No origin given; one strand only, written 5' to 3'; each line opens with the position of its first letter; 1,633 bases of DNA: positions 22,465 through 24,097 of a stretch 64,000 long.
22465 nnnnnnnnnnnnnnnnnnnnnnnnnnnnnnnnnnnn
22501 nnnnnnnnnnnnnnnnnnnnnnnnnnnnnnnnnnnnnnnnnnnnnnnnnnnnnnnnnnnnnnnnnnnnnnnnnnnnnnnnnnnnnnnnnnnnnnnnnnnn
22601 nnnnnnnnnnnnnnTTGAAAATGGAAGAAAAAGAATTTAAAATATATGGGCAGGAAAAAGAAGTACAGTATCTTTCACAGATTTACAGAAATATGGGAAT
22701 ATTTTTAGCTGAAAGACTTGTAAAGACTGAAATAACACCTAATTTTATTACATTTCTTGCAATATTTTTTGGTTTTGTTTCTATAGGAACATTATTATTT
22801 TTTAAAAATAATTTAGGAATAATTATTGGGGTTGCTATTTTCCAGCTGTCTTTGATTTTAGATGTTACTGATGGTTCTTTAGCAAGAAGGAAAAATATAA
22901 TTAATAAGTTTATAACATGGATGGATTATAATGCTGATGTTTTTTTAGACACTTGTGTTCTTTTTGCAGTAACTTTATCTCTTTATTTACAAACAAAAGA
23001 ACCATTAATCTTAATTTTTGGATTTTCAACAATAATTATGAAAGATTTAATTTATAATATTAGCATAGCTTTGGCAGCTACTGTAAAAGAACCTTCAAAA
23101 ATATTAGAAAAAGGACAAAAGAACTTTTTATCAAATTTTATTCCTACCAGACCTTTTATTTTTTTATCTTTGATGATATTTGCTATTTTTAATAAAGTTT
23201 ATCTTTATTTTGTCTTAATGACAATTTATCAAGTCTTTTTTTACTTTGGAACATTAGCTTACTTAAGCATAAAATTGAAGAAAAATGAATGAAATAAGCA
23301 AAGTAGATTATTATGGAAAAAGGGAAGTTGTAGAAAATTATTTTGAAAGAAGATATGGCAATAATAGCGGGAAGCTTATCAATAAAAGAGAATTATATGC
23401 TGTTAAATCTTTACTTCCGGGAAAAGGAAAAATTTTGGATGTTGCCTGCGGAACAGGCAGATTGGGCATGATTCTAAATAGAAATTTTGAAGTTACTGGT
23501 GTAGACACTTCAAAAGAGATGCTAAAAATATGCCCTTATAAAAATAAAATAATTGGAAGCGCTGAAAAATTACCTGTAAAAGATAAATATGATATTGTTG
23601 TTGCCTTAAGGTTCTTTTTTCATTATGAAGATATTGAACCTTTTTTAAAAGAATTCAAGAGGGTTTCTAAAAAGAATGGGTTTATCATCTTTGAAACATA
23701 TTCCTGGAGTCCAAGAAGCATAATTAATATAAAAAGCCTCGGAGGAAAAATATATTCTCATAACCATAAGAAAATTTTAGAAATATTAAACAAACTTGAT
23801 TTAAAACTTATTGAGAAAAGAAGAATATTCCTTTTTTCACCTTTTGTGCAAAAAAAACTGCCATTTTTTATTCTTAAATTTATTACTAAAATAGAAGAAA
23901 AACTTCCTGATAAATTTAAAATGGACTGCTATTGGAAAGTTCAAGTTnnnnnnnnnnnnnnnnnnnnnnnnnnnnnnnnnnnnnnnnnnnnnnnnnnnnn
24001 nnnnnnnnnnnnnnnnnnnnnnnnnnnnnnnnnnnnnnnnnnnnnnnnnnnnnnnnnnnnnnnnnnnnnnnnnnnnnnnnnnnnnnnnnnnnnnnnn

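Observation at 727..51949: Exceptionally large (~50 kb) contiguous glycosylation island with AglB, AglH-like initiator, two flippases, three GT-C enzymes and at least 14 GT2/GT4 genes in an apparently small-genome archaeon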

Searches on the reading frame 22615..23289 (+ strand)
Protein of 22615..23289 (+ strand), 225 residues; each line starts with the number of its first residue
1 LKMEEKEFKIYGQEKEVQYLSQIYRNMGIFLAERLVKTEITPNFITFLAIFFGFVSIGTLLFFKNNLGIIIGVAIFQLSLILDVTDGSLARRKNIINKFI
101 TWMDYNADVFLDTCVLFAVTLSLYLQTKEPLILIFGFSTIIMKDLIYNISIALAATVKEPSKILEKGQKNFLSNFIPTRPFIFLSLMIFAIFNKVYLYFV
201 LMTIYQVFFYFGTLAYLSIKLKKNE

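Call 5: search_protein_families(library=pfam, proteins=[window:22615-23289:+], max_evalue=0.001)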
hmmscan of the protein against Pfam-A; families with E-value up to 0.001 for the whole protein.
window:22615-23289:+ (225 aa): 1 family
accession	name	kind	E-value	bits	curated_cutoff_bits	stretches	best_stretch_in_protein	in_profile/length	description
PF01066.26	CDP-OH_P_transf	-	8.6e-12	46.1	22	1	41-203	3-144/152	CDP-alcohol phosphatidyltransferase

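Call 10: search_protein_families(library=ncbifam, proteins=[window:22615-23289:+], max_evalue=0.00001)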
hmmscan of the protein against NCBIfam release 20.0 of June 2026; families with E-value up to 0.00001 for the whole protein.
window:22615-23289:+ (225 aa): 3 families
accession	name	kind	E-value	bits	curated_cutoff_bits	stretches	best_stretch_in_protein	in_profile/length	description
NF040950.1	archin_ph_syn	equivalog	2.3e-13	50.5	180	1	26-141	10-122/191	archaetidylinositol phosphate synthase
NF045883.1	PIPSynth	equivalog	1.1e-08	35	170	1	31-146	14-127/197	phosphatidylinositol phosphate synthase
NF041135.1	IPPtranDIPPsyn_Thcocales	equivalog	1.9e-07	30.4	580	1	22-207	233-406/419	bifunctional L-myo-inositol-1-phosphate cytidylyltransferase/CDP-L-myo-inositol myo-inositolphosphotransferase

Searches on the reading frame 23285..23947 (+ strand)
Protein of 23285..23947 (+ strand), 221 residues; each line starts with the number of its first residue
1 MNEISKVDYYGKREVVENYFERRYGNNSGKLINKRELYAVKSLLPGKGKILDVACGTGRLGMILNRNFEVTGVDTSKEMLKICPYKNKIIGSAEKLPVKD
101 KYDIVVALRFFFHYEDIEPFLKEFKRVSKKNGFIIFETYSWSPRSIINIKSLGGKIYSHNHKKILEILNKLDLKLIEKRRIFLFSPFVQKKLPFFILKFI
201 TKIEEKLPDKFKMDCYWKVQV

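Call 5: search_protein_families(library=pfam, proteins=[window:23285-23947:+], max_evalue=0.001)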
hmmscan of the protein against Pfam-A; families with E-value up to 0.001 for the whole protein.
window:23285-23947:+ (221 aa): 7 families
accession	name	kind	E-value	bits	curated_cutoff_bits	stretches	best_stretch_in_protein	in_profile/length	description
PF08241.18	Methyltransf_11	-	2.6e-17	63.7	21.2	1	51-136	1-95/95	Methyltransferase domain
PF13649.12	Methyltransf_25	-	3e-14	53.9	27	1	50-132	1-97/97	Methyltransferase domain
PF13847.12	Methyltransf_31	-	1.8e-12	47.6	27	1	48-140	5-113/145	Methyltransferase domain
PF08242.18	Methyltransf_12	-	3.5e-10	40.9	30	1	51-134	1-98/98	Methyltransferase domain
PF13489.12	Methyltransf_23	-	1.8e-09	38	27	1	44-141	20-121/164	Methyltransferase domain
PF01209.24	Ubie_methyltran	-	5.6e-06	26.3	20.1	1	42-135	44-150/233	ubiE/COQ5 methyltransferase family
PF03848.20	TehB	-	0.00024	21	20.4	1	17-82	6-67/193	Tellurite resistance protein TehB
